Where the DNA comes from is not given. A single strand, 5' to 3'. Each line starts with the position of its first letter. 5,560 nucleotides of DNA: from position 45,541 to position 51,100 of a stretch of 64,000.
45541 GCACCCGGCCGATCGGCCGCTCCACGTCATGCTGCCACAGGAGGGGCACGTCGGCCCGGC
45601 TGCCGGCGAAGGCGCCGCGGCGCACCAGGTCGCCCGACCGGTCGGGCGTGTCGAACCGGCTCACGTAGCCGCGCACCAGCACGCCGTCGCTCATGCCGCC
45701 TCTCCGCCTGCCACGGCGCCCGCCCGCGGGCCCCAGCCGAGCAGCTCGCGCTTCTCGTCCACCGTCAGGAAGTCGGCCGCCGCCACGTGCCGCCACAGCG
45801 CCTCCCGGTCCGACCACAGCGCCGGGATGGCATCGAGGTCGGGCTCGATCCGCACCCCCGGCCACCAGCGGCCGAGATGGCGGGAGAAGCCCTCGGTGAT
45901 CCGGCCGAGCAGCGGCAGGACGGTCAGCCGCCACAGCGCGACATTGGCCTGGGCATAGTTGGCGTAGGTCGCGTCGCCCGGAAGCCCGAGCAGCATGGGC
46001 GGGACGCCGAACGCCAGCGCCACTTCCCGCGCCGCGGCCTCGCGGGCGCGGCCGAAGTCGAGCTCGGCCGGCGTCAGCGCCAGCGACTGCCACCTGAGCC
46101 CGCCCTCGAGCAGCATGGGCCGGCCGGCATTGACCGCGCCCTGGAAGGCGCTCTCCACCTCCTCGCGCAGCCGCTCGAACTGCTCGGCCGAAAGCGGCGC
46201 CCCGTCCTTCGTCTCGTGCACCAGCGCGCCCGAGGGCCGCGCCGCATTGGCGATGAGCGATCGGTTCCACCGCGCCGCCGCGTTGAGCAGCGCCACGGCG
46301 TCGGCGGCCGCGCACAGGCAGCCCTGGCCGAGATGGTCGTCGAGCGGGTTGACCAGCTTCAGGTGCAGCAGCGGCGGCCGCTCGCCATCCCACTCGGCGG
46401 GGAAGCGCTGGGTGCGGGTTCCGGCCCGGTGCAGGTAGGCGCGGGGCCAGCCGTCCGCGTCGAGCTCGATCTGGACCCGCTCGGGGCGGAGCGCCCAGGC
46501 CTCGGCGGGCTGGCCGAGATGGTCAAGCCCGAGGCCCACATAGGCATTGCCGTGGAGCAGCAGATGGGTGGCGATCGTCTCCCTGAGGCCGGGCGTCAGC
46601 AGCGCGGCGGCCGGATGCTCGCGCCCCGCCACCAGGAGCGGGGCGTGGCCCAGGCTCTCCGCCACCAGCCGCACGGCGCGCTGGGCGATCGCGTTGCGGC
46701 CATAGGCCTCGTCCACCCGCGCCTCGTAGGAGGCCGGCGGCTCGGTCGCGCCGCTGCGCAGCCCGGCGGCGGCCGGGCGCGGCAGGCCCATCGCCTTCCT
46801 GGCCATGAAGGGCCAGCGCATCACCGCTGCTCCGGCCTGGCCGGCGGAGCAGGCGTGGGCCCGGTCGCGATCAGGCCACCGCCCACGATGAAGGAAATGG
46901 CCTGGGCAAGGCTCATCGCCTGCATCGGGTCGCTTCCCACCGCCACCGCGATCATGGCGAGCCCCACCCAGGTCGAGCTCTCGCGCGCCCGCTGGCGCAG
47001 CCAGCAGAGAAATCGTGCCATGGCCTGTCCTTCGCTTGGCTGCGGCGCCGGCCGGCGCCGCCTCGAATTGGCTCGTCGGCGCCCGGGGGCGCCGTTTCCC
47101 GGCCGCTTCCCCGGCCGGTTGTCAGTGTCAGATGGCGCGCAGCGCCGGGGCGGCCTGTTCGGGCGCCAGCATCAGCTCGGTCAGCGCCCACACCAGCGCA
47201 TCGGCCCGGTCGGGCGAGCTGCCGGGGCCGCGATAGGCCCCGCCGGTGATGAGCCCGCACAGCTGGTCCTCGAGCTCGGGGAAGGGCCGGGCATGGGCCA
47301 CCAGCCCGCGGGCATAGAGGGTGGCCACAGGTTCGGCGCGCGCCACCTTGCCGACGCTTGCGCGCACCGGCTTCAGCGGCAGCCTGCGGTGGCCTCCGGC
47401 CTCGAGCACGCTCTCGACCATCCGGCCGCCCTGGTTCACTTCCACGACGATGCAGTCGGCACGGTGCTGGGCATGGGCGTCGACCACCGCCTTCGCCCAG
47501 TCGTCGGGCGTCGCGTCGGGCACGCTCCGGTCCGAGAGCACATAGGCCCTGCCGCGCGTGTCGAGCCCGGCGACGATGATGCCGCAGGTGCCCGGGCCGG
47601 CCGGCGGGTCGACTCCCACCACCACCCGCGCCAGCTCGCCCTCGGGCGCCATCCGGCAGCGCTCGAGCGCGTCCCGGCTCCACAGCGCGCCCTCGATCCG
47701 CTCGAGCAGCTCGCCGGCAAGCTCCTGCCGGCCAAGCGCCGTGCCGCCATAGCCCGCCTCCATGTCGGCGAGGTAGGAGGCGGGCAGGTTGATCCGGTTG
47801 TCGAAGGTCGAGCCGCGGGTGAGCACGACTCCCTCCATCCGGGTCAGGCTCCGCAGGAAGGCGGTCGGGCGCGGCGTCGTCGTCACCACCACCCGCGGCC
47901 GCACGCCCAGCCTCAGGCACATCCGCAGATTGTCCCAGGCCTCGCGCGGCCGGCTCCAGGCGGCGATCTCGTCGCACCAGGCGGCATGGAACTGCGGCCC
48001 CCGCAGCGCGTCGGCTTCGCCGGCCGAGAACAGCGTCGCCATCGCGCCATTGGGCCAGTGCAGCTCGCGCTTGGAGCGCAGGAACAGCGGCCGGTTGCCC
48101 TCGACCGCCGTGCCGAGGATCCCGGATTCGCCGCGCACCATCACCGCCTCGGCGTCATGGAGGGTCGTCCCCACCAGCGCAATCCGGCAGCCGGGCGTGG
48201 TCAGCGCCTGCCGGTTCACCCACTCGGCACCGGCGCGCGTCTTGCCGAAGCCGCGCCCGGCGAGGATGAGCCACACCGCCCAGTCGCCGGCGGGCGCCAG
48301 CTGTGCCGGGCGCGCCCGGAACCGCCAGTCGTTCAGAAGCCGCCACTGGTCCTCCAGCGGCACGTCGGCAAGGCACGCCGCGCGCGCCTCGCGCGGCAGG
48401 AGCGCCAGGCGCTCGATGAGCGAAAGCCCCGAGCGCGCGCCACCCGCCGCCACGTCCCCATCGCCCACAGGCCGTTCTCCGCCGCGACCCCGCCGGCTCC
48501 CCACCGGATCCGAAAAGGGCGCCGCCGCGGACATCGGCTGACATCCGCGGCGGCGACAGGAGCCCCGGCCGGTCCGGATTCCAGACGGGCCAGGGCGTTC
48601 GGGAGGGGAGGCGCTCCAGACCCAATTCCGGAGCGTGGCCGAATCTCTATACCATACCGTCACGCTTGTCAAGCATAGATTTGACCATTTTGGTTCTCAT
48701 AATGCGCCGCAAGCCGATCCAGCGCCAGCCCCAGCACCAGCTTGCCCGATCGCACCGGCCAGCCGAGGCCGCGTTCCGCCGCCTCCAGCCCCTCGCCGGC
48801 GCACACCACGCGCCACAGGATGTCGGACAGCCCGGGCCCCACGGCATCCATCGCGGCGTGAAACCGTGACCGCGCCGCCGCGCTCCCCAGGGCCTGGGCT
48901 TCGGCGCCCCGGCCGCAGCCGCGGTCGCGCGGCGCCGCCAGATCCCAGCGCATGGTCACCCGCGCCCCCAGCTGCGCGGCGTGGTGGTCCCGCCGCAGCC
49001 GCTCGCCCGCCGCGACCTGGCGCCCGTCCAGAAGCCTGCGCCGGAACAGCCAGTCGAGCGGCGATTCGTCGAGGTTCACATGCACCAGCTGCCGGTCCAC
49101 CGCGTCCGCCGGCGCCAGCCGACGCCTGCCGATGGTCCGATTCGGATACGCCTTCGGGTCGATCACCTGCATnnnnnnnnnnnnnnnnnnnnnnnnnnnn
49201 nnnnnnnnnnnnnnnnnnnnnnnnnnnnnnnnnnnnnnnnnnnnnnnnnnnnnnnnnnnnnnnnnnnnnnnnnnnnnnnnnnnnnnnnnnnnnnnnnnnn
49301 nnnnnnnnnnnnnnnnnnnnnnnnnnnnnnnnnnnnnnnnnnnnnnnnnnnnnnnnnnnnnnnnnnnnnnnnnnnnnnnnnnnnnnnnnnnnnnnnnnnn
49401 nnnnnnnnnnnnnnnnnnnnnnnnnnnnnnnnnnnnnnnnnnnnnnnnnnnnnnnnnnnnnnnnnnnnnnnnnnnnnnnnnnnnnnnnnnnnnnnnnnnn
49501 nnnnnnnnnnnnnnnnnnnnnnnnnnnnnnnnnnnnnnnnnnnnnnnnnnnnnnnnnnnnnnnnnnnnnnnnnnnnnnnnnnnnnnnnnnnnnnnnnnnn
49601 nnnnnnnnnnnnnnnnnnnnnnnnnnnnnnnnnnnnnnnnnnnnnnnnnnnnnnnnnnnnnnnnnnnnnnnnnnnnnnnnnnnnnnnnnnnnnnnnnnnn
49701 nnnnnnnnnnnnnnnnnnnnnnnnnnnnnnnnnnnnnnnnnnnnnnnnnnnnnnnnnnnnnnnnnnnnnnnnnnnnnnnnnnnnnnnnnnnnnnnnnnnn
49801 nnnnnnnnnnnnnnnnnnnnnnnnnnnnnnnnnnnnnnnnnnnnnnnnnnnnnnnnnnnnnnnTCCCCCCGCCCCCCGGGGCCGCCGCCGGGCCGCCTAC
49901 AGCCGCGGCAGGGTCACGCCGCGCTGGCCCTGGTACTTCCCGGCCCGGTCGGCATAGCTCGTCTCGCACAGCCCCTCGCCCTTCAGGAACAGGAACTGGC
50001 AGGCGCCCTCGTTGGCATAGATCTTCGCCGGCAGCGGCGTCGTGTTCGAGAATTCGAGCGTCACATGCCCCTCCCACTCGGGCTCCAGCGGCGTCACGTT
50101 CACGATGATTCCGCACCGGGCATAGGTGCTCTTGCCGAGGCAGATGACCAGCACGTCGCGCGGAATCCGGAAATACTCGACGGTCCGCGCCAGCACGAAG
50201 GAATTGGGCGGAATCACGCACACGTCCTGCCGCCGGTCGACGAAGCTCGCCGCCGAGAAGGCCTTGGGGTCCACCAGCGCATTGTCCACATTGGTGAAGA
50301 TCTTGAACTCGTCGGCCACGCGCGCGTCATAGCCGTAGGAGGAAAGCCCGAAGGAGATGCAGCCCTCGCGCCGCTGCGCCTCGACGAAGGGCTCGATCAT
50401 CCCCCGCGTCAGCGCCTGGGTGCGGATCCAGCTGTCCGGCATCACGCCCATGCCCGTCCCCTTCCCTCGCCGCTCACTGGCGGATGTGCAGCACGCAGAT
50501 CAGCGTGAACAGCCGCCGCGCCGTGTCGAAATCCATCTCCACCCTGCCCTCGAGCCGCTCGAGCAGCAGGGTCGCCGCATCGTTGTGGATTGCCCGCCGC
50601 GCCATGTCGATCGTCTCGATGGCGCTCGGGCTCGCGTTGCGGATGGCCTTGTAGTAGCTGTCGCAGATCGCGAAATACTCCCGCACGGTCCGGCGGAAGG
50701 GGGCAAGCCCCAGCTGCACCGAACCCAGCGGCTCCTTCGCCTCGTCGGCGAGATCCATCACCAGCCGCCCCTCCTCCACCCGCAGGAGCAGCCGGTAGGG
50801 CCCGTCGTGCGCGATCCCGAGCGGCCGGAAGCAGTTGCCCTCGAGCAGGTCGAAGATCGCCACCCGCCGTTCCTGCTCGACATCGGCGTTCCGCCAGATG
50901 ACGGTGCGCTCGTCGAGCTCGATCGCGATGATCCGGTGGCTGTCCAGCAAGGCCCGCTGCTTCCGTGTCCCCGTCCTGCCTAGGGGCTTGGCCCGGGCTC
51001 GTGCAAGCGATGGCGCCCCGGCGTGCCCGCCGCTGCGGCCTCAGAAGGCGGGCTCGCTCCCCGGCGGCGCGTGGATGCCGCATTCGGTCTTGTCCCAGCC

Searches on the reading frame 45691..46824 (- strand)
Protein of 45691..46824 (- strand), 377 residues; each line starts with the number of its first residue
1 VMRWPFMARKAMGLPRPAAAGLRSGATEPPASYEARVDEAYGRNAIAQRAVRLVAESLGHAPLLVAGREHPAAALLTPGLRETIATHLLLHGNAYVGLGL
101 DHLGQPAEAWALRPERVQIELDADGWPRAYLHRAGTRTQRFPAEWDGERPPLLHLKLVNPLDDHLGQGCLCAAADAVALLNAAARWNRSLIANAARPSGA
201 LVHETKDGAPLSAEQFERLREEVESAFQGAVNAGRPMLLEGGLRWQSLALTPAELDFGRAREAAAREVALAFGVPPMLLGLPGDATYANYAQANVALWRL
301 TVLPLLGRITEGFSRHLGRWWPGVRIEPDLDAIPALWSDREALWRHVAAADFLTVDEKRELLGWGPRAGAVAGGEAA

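Call 24: search_protein_families(library=pfam, proteins=[window:45691-46824:-], max_evalue=0.001)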
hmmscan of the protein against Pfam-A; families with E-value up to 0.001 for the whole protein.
window:45691-46824:- (377 aa): 1 family
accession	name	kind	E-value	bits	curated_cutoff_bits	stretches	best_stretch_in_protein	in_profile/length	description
PF04860.17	Phage_portal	-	4.2e-69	233.6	39.1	1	47-363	3-321/321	Phage portal protein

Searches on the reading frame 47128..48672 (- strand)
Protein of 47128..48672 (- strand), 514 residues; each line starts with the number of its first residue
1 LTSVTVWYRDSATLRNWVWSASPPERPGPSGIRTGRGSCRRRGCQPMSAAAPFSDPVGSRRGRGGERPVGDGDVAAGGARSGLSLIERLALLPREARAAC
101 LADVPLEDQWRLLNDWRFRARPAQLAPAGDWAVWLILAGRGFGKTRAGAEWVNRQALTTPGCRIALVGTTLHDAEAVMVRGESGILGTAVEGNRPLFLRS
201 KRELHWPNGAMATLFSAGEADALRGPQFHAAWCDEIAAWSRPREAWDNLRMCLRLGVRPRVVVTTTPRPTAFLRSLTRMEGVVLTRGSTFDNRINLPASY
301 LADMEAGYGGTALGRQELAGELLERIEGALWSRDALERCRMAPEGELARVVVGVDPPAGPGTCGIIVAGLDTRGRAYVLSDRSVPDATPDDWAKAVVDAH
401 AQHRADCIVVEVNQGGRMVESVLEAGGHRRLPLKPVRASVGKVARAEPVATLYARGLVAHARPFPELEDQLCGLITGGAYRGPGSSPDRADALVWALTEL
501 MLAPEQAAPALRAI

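Call 24: search_protein_families(library=pfam, proteins=[window:47128-48672:-], max_evalue=0.001)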
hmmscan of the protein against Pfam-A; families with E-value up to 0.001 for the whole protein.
window:47128-48672:- (514 aa): 2 families
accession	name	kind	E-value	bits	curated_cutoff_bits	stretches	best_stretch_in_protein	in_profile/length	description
PF03237.21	Terminase_6N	-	1.8e-23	83.7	22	1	135-337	1-214/215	Terminase large subunit, T4likevirus-type, N-terminal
PF17289.8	Terminase_6C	-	1e-13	52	22.6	1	352-498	1-153/155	Terminase RNaseH-like domain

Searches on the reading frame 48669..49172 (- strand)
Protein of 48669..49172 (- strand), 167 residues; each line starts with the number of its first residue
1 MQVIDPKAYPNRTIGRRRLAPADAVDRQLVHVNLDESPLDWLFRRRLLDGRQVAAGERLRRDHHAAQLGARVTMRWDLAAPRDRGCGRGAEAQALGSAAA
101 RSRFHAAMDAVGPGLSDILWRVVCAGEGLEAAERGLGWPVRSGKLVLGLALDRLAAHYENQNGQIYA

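Call 67: search_protein_families(library=pfam, proteins=[window:48669-49172:-], max_evalue=0.001)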
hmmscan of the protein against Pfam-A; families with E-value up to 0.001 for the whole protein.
window:48669-49172:- (167 aa): 1 family
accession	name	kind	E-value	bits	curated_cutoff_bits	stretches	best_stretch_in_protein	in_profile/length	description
PF20057.4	DUF6456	-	2.7e-43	147.8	26.3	1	31-159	2-135/136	Domain of unknown function (DUF6456)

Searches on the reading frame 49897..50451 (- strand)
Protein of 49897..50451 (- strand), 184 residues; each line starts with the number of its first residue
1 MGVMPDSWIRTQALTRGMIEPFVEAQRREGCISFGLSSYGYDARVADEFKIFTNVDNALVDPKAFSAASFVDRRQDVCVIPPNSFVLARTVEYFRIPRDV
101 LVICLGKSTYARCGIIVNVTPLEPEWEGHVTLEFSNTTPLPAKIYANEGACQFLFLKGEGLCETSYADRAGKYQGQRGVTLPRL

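Call 67: search_protein_families(library=pfam, proteins=[window:49897-50451:-], max_evalue=0.001)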
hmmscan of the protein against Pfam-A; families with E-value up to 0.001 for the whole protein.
window:49897-50451:- (184 aa): 1 family
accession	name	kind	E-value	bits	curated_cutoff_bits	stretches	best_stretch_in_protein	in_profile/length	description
PF22769.1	DCD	-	4.7e-32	111.6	27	1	4-156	2-151/153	dCTP deaminase-like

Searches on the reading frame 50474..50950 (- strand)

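Call 67: search_protein_families(library=pfam, proteins=[window:50474-50950:-], max_evalue=0.001)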
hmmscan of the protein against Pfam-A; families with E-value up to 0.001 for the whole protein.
window:50474-50950:- (158 aa): 1 family
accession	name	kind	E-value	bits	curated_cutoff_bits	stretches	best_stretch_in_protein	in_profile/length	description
PF06793.17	UPF0262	-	8.2e-68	227.7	25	1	5-157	2-153/153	Uncharacterised protein family (UPF0262)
